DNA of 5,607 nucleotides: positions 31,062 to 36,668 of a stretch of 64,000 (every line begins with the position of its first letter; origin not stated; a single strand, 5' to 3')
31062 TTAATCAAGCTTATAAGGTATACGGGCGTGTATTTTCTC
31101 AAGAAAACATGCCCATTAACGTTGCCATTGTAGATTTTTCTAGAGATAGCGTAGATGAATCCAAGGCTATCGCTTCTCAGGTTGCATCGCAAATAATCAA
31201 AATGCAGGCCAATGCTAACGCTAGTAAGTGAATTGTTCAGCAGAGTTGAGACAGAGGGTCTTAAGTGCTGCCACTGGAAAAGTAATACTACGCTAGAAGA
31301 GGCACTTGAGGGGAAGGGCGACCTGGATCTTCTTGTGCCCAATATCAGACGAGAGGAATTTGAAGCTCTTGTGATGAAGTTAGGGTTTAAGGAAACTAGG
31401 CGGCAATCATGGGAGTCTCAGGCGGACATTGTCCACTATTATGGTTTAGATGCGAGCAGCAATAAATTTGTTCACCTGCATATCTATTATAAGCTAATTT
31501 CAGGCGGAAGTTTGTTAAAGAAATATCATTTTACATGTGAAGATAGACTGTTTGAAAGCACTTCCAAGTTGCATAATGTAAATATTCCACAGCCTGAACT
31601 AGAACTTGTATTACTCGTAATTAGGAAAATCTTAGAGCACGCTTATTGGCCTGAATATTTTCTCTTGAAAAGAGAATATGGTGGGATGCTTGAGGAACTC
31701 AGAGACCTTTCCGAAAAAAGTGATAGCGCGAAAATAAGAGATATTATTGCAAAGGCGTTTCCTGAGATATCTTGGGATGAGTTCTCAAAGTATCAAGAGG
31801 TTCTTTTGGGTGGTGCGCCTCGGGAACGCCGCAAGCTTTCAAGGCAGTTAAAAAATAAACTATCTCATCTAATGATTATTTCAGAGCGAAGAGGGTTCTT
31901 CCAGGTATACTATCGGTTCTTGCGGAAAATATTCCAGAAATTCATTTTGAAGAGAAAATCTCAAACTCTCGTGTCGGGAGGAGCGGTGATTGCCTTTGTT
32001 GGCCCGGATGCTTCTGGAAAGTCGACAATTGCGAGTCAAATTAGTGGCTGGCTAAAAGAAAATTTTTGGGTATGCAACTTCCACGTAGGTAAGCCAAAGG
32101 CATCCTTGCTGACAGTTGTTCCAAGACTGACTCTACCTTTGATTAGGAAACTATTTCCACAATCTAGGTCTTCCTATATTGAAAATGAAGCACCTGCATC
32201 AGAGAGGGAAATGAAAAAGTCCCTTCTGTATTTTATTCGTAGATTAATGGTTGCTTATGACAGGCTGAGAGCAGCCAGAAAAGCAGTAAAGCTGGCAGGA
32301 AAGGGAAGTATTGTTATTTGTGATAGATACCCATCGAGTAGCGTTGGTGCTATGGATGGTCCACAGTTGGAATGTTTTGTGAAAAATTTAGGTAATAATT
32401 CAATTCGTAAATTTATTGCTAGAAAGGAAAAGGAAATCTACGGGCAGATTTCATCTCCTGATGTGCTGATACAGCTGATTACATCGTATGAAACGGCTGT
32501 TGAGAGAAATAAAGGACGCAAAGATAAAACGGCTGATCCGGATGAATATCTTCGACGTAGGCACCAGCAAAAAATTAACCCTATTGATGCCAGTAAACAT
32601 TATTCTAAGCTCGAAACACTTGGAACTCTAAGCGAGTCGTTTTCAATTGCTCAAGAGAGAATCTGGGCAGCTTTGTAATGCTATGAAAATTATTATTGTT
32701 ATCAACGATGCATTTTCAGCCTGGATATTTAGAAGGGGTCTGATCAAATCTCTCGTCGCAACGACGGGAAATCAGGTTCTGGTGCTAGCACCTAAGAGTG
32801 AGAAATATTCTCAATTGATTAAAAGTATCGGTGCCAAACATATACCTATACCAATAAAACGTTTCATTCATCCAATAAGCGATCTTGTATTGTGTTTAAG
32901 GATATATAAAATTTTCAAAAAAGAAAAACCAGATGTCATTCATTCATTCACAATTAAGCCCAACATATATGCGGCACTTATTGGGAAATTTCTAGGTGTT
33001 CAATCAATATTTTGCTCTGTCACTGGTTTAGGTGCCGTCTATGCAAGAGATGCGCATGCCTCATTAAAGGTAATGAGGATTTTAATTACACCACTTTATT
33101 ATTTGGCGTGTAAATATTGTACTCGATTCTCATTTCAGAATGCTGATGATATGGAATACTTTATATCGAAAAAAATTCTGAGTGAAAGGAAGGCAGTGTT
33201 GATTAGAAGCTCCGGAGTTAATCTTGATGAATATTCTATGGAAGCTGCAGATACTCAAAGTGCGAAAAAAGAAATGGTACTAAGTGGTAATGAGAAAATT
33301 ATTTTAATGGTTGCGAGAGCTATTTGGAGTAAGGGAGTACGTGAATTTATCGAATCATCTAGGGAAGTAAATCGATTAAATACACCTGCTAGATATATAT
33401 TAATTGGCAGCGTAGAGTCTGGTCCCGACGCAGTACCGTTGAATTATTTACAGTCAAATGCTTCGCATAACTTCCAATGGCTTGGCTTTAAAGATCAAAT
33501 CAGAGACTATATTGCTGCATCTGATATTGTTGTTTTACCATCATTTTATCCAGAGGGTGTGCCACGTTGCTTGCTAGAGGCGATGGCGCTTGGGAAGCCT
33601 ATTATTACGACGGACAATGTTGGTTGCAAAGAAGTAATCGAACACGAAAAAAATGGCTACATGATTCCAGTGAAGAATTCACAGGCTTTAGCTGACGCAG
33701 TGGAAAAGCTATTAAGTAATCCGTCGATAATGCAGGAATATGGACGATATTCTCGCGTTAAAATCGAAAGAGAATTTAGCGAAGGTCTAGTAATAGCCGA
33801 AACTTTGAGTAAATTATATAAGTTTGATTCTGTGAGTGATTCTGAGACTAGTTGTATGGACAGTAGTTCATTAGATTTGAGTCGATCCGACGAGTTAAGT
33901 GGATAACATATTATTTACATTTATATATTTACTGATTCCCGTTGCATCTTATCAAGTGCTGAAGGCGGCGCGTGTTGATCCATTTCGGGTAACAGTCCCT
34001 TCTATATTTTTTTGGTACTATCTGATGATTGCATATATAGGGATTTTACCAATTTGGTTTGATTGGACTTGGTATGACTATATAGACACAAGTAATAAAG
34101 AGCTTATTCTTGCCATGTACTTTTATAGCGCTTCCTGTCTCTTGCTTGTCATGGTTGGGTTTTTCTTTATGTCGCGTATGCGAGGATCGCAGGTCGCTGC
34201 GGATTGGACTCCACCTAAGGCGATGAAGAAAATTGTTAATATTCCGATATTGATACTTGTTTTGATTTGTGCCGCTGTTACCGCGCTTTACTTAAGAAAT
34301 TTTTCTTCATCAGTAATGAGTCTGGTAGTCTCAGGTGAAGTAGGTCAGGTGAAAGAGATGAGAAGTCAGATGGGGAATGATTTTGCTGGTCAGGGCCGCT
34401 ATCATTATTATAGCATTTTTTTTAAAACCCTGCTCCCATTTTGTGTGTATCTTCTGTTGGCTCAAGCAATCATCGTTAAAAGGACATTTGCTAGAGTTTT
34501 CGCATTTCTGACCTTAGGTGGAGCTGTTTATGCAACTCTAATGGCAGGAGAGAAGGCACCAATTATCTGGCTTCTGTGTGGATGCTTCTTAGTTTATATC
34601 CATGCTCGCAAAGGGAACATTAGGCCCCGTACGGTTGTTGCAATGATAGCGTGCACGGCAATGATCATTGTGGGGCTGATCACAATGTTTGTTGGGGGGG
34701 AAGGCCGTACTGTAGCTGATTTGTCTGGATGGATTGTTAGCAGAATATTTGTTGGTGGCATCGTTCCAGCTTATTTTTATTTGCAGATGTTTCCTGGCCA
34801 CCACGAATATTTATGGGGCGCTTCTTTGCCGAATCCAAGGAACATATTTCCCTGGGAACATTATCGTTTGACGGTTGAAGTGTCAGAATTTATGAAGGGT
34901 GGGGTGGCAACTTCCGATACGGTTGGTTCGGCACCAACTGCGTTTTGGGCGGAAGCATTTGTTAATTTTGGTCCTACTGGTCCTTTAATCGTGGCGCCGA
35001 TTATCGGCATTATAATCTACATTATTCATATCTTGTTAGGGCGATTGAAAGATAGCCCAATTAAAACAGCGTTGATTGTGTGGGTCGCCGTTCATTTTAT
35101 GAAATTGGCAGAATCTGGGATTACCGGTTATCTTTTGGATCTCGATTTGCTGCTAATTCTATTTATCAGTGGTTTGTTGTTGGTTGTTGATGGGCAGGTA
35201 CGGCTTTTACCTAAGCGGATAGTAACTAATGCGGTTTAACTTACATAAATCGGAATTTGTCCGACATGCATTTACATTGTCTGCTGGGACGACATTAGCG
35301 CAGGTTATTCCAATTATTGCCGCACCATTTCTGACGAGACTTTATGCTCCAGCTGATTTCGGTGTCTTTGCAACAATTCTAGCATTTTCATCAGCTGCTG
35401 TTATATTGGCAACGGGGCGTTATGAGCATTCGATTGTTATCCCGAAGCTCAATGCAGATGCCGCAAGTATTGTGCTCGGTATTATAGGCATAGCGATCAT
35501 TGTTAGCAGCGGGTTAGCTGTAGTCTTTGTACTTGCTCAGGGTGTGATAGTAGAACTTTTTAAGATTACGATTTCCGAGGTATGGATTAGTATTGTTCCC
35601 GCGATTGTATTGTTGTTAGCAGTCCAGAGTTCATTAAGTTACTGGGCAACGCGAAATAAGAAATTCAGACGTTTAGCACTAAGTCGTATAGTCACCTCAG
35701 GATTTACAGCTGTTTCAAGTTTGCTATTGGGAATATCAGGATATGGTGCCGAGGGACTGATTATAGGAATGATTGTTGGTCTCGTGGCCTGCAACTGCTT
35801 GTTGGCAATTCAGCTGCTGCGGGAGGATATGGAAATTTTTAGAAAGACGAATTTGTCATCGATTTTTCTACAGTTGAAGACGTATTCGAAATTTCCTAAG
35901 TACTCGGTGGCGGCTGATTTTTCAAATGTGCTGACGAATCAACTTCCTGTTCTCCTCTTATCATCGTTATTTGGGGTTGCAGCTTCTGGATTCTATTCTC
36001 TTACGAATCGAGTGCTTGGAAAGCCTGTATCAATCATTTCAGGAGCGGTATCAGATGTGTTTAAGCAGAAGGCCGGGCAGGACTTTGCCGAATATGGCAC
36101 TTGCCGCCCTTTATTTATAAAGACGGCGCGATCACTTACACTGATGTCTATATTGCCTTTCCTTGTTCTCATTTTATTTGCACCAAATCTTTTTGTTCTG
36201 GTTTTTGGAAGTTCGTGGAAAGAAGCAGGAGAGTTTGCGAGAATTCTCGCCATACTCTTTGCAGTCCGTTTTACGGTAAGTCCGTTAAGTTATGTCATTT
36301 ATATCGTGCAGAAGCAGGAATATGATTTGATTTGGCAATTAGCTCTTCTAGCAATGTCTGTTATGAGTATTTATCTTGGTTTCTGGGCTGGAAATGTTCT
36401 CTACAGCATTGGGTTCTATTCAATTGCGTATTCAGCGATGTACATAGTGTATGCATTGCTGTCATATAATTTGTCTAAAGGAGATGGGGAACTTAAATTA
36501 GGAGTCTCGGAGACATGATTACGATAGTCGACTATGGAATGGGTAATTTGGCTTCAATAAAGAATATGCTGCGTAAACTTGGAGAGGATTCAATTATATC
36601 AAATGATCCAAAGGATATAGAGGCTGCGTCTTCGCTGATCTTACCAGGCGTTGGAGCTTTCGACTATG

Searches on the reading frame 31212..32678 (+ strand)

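Call 22: search_protein_families(library=pfam, proteins=[window:31212-32678:+], max_evalue=0.00001)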
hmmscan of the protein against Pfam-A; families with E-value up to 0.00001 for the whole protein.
window:31212-32678:+ (488 aa): 1 family
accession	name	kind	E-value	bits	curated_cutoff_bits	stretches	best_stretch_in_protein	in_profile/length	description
PF02223.23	Thymidylate_kin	-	8.2e-06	26.1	27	0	344-440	58-142/185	Thymidylate kinase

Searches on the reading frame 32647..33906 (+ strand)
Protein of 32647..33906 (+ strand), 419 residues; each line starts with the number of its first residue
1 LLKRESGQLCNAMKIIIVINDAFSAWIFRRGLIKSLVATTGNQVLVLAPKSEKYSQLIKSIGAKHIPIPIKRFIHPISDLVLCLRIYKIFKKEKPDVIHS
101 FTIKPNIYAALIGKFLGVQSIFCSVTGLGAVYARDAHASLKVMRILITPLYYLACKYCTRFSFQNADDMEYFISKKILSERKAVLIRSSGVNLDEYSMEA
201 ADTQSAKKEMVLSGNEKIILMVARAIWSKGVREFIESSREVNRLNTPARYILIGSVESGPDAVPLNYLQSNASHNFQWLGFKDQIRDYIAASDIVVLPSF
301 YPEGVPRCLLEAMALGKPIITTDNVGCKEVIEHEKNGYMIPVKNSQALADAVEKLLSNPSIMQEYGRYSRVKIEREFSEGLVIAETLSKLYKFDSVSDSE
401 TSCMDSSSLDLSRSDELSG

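Call 22: search_protein_families(library=pfam, proteins=[window:32647-33906:+], max_evalue=0.00001)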
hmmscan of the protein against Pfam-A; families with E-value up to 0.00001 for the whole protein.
window:32647-33906:+ (419 aa): 4 families
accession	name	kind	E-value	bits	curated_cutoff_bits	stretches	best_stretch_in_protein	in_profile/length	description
PF00534.26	Glycos_transf_1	-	1.2e-34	119.8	26.4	1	206-370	5-170/172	Glycosyl transferases group 1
PF13692.12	Glyco_trans_1_4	-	3.3e-30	105.7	27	1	217-358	2-142/142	Glycosyl transferases group 1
PF13477.12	Glyco_trans_4_2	-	1.7e-09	38.4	23.4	1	33-142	17-120/139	Glycosyl transferase 4-like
PF13439.12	Glyco_transf_4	-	6.5e-07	30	28.5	1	33-161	12-137/170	Glycosyltransferase Family 4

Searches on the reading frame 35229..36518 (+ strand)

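Call 22: search_protein_families(library=pfam, proteins=[window:35229-36518:+], max_evalue=0.00001)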
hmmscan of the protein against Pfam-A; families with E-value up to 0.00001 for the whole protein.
window:35229-36518:+ (429 aa): 2 families
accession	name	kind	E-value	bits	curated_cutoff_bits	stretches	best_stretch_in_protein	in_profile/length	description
PF13440.11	Polysacc_synt_3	-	1.4e-20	74.1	23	1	35-333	2-291/293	Polysaccharide biosynthesis protein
PF01943.22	Polysacc_synt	-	6.8e-09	36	28.2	1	11-276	2-264/274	Polysaccharide biosynthesis protein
